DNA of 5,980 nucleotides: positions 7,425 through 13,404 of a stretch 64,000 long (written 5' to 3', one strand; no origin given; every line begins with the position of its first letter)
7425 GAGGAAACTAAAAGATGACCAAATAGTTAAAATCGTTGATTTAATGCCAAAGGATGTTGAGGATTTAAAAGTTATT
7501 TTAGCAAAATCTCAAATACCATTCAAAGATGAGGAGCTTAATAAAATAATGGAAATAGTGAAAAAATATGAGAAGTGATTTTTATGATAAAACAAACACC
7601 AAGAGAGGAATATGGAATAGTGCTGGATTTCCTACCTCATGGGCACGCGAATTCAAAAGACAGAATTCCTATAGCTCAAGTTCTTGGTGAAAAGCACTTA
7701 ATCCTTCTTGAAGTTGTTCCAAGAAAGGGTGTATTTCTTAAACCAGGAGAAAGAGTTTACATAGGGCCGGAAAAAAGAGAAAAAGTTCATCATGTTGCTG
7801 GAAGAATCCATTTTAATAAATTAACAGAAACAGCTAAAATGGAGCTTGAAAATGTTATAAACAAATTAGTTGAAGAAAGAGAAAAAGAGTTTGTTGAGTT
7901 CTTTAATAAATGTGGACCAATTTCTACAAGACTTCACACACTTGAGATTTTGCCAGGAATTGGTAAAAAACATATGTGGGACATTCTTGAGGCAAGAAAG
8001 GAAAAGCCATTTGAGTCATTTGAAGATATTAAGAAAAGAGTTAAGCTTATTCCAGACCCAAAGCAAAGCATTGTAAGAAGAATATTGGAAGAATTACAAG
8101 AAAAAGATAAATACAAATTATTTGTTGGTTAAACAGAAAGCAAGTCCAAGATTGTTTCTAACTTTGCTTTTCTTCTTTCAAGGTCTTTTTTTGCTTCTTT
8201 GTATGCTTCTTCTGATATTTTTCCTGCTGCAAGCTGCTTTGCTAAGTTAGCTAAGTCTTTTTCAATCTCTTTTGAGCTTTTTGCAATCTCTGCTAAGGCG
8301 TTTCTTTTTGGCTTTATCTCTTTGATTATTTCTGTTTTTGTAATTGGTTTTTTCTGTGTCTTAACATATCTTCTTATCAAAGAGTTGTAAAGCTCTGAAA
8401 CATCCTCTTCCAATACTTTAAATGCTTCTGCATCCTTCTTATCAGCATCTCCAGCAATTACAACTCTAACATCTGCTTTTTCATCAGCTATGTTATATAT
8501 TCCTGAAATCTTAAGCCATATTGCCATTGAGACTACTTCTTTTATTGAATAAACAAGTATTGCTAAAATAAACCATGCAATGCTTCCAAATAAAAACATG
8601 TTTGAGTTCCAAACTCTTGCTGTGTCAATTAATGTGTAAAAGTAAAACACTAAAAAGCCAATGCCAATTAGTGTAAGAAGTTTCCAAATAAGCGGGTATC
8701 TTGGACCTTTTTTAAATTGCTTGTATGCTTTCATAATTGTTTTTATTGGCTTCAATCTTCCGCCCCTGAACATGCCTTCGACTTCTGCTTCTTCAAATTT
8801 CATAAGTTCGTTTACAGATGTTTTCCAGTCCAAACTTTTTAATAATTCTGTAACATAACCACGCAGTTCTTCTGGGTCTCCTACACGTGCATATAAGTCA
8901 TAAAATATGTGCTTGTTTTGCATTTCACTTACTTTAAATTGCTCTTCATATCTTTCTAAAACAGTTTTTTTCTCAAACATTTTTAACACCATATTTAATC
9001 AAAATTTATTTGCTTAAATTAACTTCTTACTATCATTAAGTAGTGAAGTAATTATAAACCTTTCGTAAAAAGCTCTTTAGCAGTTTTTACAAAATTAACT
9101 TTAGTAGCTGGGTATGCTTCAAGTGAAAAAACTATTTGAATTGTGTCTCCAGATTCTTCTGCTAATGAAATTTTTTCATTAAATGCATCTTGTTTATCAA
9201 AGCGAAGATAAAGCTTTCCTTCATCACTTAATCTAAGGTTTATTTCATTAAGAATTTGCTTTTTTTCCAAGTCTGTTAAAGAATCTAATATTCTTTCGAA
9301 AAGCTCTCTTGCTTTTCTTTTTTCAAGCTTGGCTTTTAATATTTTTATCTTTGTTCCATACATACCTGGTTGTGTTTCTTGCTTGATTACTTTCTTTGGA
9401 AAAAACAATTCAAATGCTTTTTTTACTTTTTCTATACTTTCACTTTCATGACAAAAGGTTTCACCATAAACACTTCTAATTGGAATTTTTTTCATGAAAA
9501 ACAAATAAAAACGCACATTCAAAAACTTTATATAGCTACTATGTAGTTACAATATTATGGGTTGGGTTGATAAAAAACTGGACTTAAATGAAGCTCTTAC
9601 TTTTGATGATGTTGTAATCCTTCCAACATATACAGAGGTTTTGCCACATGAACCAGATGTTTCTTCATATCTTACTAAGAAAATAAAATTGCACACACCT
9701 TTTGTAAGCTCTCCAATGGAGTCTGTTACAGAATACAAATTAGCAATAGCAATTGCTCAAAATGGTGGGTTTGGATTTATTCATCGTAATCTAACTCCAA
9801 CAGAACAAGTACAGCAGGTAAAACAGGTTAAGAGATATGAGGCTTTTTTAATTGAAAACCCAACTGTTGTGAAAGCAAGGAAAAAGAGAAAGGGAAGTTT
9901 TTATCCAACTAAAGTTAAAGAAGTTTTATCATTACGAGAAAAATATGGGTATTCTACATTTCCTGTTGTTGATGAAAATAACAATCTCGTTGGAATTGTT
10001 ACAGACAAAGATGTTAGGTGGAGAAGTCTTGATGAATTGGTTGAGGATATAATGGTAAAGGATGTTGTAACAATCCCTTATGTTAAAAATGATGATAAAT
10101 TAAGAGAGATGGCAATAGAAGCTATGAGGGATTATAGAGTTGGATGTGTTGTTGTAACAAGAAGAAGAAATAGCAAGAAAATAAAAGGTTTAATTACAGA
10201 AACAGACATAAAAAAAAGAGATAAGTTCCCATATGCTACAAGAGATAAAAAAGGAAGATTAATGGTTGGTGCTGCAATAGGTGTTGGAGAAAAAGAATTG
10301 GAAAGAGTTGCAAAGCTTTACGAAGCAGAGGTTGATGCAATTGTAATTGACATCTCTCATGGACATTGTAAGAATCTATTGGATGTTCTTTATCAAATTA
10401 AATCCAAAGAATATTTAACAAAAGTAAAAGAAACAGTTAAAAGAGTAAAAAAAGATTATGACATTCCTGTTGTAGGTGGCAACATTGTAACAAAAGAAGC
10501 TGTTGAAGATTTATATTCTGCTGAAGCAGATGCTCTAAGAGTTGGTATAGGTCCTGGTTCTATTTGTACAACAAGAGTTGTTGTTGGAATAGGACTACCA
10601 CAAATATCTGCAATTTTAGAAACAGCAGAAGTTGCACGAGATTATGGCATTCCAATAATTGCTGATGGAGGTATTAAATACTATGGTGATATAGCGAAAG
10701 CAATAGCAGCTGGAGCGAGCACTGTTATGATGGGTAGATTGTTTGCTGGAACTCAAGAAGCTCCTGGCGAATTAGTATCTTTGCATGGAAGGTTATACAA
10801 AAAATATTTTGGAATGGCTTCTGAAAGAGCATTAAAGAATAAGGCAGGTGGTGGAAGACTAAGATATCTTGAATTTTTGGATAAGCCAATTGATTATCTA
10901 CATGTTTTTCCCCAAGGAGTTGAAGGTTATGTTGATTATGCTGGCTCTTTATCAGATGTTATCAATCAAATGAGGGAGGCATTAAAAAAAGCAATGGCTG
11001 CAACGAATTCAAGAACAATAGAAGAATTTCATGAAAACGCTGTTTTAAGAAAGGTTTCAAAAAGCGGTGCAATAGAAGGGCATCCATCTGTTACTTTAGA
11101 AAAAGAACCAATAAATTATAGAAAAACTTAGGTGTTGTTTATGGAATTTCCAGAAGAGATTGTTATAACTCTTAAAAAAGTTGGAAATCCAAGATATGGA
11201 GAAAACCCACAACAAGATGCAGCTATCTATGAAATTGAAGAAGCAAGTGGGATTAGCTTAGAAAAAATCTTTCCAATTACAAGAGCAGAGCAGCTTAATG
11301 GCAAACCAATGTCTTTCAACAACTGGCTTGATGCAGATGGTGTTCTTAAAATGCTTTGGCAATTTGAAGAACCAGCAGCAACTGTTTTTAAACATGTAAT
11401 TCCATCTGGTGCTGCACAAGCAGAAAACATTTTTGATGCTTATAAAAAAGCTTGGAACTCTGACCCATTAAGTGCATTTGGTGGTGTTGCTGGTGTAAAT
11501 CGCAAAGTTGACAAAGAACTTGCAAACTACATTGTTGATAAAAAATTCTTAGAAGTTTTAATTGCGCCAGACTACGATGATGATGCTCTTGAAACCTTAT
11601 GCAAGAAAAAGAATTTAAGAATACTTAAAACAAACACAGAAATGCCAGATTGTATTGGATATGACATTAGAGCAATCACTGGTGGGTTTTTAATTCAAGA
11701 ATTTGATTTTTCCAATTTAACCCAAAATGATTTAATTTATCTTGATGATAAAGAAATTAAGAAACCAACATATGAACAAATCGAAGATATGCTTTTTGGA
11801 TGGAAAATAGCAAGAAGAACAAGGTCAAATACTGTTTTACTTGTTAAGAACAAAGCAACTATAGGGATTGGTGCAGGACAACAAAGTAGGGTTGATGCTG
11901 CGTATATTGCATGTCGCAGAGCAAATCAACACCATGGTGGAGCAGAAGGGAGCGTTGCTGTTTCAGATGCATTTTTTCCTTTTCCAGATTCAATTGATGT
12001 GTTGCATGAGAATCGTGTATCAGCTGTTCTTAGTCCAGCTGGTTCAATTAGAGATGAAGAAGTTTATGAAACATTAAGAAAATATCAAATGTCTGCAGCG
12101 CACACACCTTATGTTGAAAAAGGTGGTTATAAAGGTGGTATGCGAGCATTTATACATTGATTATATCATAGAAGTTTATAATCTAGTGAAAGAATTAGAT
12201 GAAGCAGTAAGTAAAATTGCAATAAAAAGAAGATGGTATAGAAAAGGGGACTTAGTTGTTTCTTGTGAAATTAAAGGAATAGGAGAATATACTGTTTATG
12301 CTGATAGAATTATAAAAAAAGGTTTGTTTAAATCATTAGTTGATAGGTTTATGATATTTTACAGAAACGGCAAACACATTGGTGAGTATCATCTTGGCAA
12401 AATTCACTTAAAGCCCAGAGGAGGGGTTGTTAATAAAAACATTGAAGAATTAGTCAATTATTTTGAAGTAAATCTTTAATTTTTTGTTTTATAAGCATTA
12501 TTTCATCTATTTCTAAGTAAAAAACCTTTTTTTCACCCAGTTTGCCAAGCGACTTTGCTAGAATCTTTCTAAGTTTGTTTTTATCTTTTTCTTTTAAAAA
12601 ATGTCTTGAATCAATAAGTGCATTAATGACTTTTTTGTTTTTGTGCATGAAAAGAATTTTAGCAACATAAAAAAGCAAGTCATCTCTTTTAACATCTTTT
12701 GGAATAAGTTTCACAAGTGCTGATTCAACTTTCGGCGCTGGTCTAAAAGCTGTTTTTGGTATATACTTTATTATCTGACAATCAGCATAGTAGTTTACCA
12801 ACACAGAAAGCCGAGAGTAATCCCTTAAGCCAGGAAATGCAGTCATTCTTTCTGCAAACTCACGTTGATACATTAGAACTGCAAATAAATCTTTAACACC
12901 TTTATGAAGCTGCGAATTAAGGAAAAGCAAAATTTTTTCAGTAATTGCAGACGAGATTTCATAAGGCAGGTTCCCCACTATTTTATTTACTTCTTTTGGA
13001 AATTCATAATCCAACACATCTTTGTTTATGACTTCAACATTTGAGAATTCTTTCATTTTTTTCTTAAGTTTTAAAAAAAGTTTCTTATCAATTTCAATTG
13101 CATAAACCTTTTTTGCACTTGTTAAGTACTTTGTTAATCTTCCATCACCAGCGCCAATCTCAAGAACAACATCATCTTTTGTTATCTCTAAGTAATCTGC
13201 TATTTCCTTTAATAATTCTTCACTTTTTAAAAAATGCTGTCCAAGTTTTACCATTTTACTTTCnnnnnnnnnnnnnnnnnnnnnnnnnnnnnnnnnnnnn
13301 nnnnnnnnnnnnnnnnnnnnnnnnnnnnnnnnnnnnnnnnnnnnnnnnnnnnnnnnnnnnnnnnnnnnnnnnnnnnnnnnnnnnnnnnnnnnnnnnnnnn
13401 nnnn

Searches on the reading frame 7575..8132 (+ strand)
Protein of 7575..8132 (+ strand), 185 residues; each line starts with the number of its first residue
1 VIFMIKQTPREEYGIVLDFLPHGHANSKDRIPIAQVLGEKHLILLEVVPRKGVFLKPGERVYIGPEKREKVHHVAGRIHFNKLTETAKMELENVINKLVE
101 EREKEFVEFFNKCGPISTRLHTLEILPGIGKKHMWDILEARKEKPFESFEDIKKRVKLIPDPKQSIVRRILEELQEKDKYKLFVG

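Call 87: search_protein_families(library=pfam, proteins=[window:7575-8132:+], max_evalue=0.00001)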
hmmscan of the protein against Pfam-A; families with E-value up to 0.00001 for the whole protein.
window:7575-8132:+ (185 aa): 2 families
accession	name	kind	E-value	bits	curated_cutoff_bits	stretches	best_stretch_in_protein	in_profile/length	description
PF04919.18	DUF655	-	1.9e-67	227.1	22.2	1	11-184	2-180/181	Protein of unknown function (DUF655)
PF14579.12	HHH_6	-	7e-06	26.6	25.6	0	124-158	28-63/90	Helix-hairpin-helix motif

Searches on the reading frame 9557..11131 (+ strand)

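Call 22: search_protein_families(library=pfam, proteins=[window:9557-11131:+], max_evalue=0.01)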
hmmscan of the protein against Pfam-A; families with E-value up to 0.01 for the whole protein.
window:9557-11131:+ (524 aa): 9 families
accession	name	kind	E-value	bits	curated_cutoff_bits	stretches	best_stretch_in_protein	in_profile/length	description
PF00478.31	IMPDH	-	9.9e-132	439.5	25.6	1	13-510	1-344/345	IMP dehydrogenase / GMP reductase domain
PF00571.33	CBS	-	1.2e-14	54.8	24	2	119-154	17-52/57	CBS domain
PF03060.21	NMO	-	1.4e-12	48.2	28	2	355-405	186-234/331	Nitronate monooxygenase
PF01070.24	FMN_dh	-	1.7e-07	31.1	24.9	1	293-400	209-309/350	FMN-dependent dehydrogenase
PF00977.27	His_biosynth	-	3.8e-05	23.7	23.6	0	356-396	182-222/228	Histidine biosynthesis protein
PF01645.23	Glu_synthase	-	0.0013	18.4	20.4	1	279-394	183-305/369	Conserved region in glutamate synthase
PF01180.27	DHO_dh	-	0.0018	18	27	0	361-393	235-269/291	Dihydroorotate dehydrogenase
PF04309.18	G3P_antiterm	-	0.0039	17.1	27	0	357-391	132-166/173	Glycerol-3-phosphate responsive antiterminator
PF01207.24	Dus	-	0.0042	16.7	20.4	0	357-403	177-221/311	Dihydrouridine synthase (Dus)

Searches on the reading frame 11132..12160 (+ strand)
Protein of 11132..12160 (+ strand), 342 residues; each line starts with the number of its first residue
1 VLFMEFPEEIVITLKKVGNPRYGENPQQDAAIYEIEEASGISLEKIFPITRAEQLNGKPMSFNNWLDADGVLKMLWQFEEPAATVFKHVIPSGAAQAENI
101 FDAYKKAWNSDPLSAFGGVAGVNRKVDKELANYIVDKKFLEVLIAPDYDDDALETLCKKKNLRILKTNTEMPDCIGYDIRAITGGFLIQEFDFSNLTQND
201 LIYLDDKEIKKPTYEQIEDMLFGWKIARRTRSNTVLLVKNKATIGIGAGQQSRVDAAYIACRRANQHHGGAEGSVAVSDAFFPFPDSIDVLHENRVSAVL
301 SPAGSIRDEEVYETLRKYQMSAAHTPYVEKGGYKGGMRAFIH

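Call 22: search_protein_families(library=pfam, proteins=[window:11132-12160:+], max_evalue=0.01)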
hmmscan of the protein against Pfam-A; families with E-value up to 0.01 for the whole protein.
window:11132-12160:+ (342 aa): 1 family
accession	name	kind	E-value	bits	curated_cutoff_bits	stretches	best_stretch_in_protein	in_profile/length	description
PF01808.24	AICARFT_IMPCHas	-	3e-78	263.8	25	1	5-262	64-310/311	AICARFT/IMPCHase bienzyme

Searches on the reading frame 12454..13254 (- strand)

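Call 86: search_protein_families(library=pfam, proteins=[window:12454-13254:-], max_evalue=0.00001)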
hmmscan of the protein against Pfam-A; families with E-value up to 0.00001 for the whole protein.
window:12454-13254:- (266 aa): 2 families
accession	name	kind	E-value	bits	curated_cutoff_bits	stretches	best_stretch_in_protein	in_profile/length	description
PF00398.26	RrnaAD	-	4.8e-54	183.6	24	1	3-214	7-224/263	Ribosomal RNA adenine dimethylase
PF13649.12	Methyltransf_25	-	2.7e-07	31.6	27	1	30-89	1-65/97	Methyltransferase domain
